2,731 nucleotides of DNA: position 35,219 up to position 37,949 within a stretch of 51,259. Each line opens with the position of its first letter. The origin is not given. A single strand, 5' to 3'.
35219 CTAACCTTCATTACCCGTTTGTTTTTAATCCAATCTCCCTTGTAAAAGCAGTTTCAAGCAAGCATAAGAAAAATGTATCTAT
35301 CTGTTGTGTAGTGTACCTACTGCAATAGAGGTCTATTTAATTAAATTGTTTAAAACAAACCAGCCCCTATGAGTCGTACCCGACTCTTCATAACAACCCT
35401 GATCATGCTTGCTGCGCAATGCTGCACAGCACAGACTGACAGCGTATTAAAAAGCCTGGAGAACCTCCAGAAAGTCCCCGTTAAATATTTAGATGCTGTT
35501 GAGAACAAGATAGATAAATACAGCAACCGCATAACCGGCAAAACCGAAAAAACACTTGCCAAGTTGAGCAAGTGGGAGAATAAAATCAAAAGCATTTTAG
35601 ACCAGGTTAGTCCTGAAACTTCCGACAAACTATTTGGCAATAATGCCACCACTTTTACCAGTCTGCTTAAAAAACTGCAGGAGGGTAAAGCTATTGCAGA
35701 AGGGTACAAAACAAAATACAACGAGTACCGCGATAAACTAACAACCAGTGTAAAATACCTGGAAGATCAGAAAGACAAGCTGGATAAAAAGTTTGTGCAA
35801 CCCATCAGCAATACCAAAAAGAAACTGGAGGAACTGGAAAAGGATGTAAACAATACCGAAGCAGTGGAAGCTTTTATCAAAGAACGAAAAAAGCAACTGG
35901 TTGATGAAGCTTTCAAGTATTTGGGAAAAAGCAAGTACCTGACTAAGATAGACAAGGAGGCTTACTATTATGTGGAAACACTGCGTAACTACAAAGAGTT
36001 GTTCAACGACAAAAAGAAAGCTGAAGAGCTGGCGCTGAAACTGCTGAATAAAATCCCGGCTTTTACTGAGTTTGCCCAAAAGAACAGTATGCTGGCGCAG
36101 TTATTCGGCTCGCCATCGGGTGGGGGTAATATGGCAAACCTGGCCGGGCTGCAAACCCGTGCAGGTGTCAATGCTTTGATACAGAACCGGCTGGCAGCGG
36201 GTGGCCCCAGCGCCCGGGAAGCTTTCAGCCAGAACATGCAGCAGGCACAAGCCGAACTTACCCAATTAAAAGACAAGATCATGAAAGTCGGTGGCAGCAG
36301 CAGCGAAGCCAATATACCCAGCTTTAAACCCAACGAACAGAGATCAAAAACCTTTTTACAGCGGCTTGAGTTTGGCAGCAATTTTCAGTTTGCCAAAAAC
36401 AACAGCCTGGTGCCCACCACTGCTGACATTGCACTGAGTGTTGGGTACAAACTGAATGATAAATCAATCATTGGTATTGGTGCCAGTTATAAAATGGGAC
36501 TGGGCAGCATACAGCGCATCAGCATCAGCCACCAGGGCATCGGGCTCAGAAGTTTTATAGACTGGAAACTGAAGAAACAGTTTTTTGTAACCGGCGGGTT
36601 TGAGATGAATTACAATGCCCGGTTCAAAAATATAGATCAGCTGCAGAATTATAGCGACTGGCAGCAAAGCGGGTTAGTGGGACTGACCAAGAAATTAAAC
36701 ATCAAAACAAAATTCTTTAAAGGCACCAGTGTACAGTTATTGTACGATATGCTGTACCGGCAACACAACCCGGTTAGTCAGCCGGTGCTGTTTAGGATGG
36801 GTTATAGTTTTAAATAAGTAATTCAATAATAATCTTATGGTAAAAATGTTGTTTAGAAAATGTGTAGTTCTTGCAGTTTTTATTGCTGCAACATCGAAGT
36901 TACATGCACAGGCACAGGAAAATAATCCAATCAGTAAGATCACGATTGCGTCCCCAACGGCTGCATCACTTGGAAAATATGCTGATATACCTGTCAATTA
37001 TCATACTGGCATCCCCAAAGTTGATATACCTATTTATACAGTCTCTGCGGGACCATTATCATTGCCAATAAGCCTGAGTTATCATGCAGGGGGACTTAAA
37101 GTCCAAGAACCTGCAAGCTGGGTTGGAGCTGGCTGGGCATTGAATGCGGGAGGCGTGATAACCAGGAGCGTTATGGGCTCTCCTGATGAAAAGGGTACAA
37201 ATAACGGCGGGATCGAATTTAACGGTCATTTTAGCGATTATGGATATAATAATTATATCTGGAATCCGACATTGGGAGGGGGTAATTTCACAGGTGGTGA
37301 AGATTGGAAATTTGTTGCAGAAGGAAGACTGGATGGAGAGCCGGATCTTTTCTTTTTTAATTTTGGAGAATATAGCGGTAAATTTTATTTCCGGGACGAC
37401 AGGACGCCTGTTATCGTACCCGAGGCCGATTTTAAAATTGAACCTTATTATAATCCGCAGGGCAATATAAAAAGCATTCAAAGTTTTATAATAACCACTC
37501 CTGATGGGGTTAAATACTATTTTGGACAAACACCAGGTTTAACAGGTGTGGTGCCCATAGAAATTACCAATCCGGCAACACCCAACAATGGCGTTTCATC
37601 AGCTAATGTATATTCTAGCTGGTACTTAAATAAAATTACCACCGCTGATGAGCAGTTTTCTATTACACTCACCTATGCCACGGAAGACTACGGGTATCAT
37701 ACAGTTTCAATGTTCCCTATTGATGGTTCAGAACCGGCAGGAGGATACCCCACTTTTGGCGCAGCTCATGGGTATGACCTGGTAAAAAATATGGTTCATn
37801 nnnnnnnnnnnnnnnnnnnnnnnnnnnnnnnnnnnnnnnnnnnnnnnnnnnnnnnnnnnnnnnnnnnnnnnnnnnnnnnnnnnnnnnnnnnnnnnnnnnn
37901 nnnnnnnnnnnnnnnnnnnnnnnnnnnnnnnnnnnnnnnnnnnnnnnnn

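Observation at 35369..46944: Sec-exported, two-chain RHS toxin system with its own barrel-like partner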

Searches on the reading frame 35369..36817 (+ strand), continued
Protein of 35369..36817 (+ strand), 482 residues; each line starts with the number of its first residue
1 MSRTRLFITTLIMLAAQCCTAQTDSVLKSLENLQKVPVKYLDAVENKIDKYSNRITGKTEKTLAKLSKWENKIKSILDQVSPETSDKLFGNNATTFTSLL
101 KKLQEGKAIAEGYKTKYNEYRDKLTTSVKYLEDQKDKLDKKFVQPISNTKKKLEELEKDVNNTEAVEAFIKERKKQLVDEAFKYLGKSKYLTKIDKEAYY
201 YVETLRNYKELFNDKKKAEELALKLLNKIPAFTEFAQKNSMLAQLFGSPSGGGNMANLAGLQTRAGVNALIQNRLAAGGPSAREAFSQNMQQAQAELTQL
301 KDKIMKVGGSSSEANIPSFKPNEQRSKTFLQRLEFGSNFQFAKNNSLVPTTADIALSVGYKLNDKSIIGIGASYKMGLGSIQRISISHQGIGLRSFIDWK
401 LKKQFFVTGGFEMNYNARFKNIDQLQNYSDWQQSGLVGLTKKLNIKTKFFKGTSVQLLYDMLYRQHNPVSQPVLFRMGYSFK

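Call 85: search_protein_representatives(alignment_id=A2)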
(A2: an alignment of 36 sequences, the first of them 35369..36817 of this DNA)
Query: 36 sequences, 482 profile positions. Proteins with E-value up to 0.001 (for the whole library): 1624; up to 1e-10: 1137; up to 1e-30: 730. The best 150 are listed.
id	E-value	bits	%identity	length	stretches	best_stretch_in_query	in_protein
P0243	2.8e-212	722.0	-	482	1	1-481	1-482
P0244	1.3e-203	693.5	-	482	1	1-481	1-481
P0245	9.5e-186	634.5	-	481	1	8-481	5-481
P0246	1.4e-181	620.8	-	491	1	8-481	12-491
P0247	4.3e-178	609.3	-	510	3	22-394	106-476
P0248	2.5e-177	606.7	-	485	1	1-481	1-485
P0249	5.4e-177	605.7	-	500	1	3-481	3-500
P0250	4.1e-172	589.6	-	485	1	31-481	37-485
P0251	1.9e-160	551.1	-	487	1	1-481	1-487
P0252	2.2e-158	544.3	-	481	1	6-481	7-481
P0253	5.7e-156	536.3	-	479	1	34-482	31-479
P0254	9.2e-153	525.8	-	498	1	4-480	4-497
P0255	4.0e-150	517.0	-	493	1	37-481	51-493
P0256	4.1e-149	513.7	-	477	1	1-481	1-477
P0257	2.1e-147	508.1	-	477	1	9-481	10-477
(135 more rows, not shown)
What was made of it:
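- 35369..36817 (+): 482-aa accessory protein: signal peptide, about 280-aa helical domain (residues 25-307), Gly/Ser linkers, then about 150-aa beta domain (residues 331-479) ending GYSFK. Probably an outer-membrane-anchored partner of the B-C pair. 730 clusters at 50% identity with E<=1e-30, all about 470-500 aa (call 85).
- Architecture is uniform across 730 clusters (call 85).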

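Call 88: search_solved_structures(query=A5, max_evalue=10)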
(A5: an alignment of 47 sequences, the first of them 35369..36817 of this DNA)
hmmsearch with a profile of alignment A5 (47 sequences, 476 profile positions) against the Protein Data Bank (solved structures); distinct sequences matched with E-value up to 10: 30.
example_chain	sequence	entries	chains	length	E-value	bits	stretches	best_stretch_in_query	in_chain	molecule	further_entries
8qat_A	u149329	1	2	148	0.01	18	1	86-160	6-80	Protein Hook homolog 3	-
7bji_A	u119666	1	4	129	0.011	17.9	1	83-160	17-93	Centrosomal protein of 135 kDa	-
4h32_B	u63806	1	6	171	0.014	17.5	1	21-79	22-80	Hemagglutinin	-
7wvg_B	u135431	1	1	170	0.034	16.2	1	24-78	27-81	Hemagglutinin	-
4i78_C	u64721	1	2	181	0.034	16.2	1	21-79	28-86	Hemagglutinin HA2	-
4zry_B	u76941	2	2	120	0.034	16.2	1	106-178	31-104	Keratin, type II cytoskeletal 1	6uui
8gv7_B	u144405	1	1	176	0.036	16.1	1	24-78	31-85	Hemagglutinin H18-HA2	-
4k3x_B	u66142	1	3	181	0.038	16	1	24-78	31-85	Hemagglutinin HA2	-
7bqc_A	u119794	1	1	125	0.041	16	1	42-106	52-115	NF4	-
1nkn_A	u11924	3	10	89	0.12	14.4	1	138-208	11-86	S2N51-GCN4 | Myosin heavy chain, striated muscle/General control protein GCN4 chimera | Myosin heavy chain, striated muscle/General control protein GCN4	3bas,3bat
9kns_A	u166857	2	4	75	0.18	13.9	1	68-133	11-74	Protein Hook homolog 3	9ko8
6zrk_D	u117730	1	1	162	0.19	13.7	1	27-85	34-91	Hemagglutinin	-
4mc5_A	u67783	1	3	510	0.21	13.6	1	25-78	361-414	Hemagglutinin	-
8ruy_M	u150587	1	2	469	0.23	13.5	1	77-194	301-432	Intraflagellar transport protein 57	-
8uzp_M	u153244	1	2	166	0.26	13.3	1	94-193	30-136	stem_mimetic_01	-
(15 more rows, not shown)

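Call 89: search_protein_families(library=pfam, alignment_id=A5, max_evalue=0.01)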
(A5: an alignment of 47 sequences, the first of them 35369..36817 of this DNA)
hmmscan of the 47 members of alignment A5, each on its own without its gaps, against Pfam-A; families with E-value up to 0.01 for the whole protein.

A. member 1, window:35369-36817:+ (482 aa): 2 families
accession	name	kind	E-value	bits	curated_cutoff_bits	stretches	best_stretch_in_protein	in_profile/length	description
PF23831.1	DUF7201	-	0.00094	19.3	27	0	124-171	64-111/142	Coiled-coil region of unknown function (DUF7201)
PF23430.1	DUF7117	-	0.0082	16.2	28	0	112-170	153-207/232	Family of unknown function (DUF7117)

B. families by the number of members that match (of 47 scanned): 7 families
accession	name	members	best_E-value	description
PF04513.17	Baculo_PEP_C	1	9.8e-05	Baculovirus polyhedron envelope protein, PEP, C terminus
PF23831.1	DUF7201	1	0.00094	Coiled-coil region of unknown function (DUF7201)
PF12464.13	Mac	1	0.0012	Maltose acetyltransferase hexapeptide capping motif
PF10475.15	Vps54_N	1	0.0056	Vacuolar-sorting protein 54, of GARP complex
PF05619.16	DUF787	1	0.0078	Borrelia burgdorferi protein of unknown function (DUF787)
PF23430.1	DUF7117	1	0.0082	Family of unknown function (DUF7117)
PF02265.22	S1-P1_nuclease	1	0.0086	S1/P1 Nuclease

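Call 96: search_protein_families(library=pfam, proteins=[L010:6036-6575:+], max_evalue=0.01)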
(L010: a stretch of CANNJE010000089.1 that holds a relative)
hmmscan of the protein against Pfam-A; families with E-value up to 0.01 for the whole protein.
L010:6036-6575:+ (179 aa): 0 families

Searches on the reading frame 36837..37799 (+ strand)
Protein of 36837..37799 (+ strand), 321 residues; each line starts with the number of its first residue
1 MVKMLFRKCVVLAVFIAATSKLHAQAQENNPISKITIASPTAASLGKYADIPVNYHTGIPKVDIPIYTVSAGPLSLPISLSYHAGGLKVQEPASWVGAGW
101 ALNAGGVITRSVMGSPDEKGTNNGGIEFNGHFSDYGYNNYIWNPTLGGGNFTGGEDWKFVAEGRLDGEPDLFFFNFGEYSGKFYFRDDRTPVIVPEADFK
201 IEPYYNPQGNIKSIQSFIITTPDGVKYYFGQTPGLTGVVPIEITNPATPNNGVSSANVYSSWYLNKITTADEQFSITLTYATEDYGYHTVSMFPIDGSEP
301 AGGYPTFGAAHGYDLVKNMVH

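Call 35: search_protein_families(library=pfam, proteins=[window:36837-37799:+], max_evalue=10)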
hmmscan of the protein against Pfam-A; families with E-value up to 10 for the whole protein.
window:36837-37799:+ (321 aa): 0 families
